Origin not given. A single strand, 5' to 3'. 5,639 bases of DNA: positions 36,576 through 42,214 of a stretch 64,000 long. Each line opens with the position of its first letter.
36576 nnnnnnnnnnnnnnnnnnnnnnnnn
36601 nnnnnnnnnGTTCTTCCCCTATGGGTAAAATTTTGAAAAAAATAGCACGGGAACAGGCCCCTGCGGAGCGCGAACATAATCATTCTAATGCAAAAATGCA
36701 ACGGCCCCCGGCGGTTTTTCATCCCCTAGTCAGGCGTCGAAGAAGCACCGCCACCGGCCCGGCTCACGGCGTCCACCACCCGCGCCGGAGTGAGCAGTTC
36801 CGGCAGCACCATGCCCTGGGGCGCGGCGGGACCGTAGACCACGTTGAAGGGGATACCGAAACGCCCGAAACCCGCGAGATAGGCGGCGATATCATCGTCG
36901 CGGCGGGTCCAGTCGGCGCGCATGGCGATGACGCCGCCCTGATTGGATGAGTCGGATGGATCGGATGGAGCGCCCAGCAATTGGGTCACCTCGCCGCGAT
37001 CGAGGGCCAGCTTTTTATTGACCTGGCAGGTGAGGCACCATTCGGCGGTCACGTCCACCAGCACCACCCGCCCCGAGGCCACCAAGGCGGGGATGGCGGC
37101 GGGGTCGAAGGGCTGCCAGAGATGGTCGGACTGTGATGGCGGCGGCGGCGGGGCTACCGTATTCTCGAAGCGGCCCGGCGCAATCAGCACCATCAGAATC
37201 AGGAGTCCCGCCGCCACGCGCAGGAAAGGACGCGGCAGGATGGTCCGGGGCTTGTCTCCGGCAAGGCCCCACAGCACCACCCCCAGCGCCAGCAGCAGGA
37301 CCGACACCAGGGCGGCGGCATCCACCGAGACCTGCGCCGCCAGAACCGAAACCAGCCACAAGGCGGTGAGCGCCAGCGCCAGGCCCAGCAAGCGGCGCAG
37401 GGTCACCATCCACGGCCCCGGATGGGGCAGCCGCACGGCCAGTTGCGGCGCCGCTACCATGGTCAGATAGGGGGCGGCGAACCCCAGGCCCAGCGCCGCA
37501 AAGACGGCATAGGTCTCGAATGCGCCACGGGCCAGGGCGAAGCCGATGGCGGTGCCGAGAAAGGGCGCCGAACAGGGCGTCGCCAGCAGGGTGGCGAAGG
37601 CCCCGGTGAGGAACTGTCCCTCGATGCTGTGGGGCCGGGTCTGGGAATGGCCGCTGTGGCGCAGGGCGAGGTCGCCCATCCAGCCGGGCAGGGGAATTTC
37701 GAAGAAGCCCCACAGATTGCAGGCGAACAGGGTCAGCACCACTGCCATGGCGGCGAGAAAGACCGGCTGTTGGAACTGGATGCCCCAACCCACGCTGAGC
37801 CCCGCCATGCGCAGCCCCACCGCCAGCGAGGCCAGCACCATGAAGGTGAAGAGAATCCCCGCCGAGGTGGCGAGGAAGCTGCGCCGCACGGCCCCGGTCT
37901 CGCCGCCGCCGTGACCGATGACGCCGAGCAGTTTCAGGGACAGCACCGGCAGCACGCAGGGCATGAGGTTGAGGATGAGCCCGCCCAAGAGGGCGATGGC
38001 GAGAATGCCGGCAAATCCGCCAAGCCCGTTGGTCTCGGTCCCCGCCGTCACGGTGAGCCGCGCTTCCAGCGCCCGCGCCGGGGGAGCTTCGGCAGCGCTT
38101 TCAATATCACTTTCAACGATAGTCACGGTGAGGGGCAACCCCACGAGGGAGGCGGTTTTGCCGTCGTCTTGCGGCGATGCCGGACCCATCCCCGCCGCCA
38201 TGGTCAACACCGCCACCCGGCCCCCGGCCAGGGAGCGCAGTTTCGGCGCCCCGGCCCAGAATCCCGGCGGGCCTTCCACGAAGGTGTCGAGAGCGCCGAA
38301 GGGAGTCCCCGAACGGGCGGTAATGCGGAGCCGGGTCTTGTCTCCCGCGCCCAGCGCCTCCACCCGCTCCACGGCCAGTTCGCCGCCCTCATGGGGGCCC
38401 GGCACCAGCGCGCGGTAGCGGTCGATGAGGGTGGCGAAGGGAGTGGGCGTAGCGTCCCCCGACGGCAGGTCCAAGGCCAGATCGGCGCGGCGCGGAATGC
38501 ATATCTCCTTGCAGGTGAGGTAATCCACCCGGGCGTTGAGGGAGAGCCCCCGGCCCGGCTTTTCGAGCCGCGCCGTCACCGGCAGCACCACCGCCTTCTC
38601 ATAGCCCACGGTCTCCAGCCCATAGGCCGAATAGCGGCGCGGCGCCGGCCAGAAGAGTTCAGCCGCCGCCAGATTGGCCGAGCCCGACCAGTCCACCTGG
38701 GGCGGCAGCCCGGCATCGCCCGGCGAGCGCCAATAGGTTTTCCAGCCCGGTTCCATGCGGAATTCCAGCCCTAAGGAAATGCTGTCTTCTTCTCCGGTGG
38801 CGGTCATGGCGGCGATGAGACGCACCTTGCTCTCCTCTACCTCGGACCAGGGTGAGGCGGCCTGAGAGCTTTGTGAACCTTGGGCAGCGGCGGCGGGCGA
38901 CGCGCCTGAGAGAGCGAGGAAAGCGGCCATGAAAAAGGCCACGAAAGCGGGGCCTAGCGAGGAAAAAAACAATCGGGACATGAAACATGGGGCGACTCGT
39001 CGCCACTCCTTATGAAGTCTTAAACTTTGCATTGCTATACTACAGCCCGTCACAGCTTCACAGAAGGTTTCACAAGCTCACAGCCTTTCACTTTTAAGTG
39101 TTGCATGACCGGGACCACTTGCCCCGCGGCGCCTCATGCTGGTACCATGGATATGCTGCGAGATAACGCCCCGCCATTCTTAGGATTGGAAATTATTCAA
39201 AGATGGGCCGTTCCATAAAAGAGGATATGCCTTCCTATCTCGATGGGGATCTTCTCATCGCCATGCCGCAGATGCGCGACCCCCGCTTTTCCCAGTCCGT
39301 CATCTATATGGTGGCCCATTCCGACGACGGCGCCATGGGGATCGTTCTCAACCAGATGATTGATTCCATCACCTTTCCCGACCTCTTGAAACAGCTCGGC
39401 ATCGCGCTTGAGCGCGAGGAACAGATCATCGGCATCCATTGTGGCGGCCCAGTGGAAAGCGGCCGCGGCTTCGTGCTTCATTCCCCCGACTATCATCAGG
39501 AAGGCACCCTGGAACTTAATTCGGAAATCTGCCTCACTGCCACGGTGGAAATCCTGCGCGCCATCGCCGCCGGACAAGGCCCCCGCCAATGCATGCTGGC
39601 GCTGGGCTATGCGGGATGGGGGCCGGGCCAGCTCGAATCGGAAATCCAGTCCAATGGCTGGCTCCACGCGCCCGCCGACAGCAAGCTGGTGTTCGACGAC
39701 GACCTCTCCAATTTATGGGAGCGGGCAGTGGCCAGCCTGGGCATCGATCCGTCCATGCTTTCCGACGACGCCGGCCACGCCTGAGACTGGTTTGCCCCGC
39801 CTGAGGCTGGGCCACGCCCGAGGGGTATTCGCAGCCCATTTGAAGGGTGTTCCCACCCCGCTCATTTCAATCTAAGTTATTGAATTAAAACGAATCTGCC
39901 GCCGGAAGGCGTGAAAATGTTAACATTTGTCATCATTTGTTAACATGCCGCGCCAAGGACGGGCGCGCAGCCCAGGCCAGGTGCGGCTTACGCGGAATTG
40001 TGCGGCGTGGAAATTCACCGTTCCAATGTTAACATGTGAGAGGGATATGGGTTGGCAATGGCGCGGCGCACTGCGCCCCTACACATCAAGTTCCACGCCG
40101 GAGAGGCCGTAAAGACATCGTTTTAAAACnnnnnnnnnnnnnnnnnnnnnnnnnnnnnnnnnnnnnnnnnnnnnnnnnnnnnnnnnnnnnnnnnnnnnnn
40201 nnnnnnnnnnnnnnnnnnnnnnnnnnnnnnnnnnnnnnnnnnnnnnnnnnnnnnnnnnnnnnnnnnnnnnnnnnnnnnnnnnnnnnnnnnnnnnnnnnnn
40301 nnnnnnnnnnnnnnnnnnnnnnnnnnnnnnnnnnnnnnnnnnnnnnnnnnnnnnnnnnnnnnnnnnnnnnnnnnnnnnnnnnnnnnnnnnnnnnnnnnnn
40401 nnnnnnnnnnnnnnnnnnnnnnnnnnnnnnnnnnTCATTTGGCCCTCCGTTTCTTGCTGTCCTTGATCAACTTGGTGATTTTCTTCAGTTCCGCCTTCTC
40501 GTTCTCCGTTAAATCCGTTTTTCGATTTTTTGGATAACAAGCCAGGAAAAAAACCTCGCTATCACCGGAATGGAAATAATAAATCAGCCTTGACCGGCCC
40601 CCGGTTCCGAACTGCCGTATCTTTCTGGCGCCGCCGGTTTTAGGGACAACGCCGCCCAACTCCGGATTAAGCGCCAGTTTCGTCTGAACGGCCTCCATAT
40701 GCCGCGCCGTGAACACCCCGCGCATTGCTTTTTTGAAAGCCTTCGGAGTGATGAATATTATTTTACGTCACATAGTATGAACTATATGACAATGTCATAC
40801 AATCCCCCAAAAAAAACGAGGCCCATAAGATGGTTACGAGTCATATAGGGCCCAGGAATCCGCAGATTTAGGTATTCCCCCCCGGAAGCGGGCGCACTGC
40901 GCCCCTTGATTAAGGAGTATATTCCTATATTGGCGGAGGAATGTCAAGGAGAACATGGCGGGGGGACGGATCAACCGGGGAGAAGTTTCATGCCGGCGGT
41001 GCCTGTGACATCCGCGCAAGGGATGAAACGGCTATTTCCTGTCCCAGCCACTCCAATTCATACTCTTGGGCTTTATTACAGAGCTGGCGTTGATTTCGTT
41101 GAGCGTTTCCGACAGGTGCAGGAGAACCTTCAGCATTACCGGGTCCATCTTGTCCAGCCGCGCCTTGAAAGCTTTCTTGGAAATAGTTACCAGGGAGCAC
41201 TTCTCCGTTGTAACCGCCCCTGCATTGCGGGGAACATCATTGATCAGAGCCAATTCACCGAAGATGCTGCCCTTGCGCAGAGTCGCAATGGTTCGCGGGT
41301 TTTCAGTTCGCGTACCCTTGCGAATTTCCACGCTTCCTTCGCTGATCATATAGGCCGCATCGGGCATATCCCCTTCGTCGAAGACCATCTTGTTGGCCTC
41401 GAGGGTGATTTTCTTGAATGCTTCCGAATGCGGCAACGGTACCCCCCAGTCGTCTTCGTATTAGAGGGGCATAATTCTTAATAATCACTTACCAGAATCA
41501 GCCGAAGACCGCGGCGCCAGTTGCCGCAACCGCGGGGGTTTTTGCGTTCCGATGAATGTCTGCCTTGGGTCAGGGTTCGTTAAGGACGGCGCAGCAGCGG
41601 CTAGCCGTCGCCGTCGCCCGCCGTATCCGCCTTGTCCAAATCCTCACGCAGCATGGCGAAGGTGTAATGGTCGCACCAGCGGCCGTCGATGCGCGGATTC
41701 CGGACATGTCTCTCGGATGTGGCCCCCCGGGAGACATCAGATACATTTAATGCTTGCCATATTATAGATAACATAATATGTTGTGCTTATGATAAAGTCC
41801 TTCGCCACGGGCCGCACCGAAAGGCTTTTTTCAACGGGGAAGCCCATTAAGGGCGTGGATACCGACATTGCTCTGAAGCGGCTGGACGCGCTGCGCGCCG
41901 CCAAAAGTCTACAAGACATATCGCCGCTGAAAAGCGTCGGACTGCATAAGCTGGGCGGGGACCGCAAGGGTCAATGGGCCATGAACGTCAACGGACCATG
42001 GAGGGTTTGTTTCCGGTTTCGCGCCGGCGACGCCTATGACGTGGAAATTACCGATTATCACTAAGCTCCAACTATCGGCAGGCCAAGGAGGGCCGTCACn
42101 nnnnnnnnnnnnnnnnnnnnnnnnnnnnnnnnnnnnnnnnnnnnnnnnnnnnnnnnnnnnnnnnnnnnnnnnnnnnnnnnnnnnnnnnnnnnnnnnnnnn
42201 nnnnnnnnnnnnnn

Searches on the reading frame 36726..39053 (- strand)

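Call 16: search_protein_families(library=pfam, proteins=[window:36726-39053:-], max_evalue=0.0001)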
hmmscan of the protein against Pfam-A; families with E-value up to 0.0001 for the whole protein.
window:36726-39053:- (775 aa): 3 families
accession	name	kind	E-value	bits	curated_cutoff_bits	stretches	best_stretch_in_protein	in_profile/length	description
PF11412.14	DsbD_N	-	1.6e-20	73.7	25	1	85-194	15-116/119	Thiol:disulfide interchange protein DsbD, N-terminal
PF02683.22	DsbD_TM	-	1.5e-18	67.4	27.1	1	350-569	4-216/219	Cytochrome C biogenesis protein transmembrane domain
PF13899.12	Thioredoxin_7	-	5.2e-09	36.5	27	1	651-742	7-83/83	Thioredoxin-like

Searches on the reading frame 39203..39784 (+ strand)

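Call 62: search_protein_families(library=pfam, proteins=[window:39203-39784:+], max_evalue=0.001)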
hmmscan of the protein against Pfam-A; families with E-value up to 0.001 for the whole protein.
window:39203-39784:+ (193 aa): 1 family
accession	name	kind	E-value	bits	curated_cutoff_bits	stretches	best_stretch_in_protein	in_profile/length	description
PF02622.21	DUF179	-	2.5e-50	170.9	27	1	22-180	1-157/157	AlgH-like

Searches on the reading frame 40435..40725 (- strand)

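Call 62: search_protein_families(library=pfam, proteins=[window:40435-40725:-], max_evalue=0.001)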
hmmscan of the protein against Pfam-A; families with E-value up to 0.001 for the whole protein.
window:40435-40725:- (96 aa): 1 family
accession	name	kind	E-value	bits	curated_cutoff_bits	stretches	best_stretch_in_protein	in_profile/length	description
PF06296.18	RelE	-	2.9e-07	31.1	27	1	20-91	36-104/120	RelE toxin of RelE / RelB toxin-antitoxin system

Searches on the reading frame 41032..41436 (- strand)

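Call 62: search_protein_families(library=pfam, proteins=[window:41032-41436:-], max_evalue=0.001)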
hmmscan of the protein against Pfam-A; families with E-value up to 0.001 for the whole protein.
window:41032-41436:- (134 aa): 1 family
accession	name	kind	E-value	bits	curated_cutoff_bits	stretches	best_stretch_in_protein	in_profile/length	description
PF00027.35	cNMP_binding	-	3.9e-18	65.6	27.5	1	11-94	3-86/89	Cyclic nucleotide-binding domain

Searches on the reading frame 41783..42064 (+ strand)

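Call 62: search_protein_families(library=pfam, proteins=[window:41783-42064:+], max_evalue=0.001)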
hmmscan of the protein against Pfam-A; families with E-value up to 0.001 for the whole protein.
window:41783-42064:+ (93 aa): 1 family
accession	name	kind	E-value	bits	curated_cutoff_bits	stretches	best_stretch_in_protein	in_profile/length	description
PF05015.19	HigB-like_toxin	-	2.3e-09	38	27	1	6-93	2-91/91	RelE-like toxin of type II toxin-antitoxin system HigB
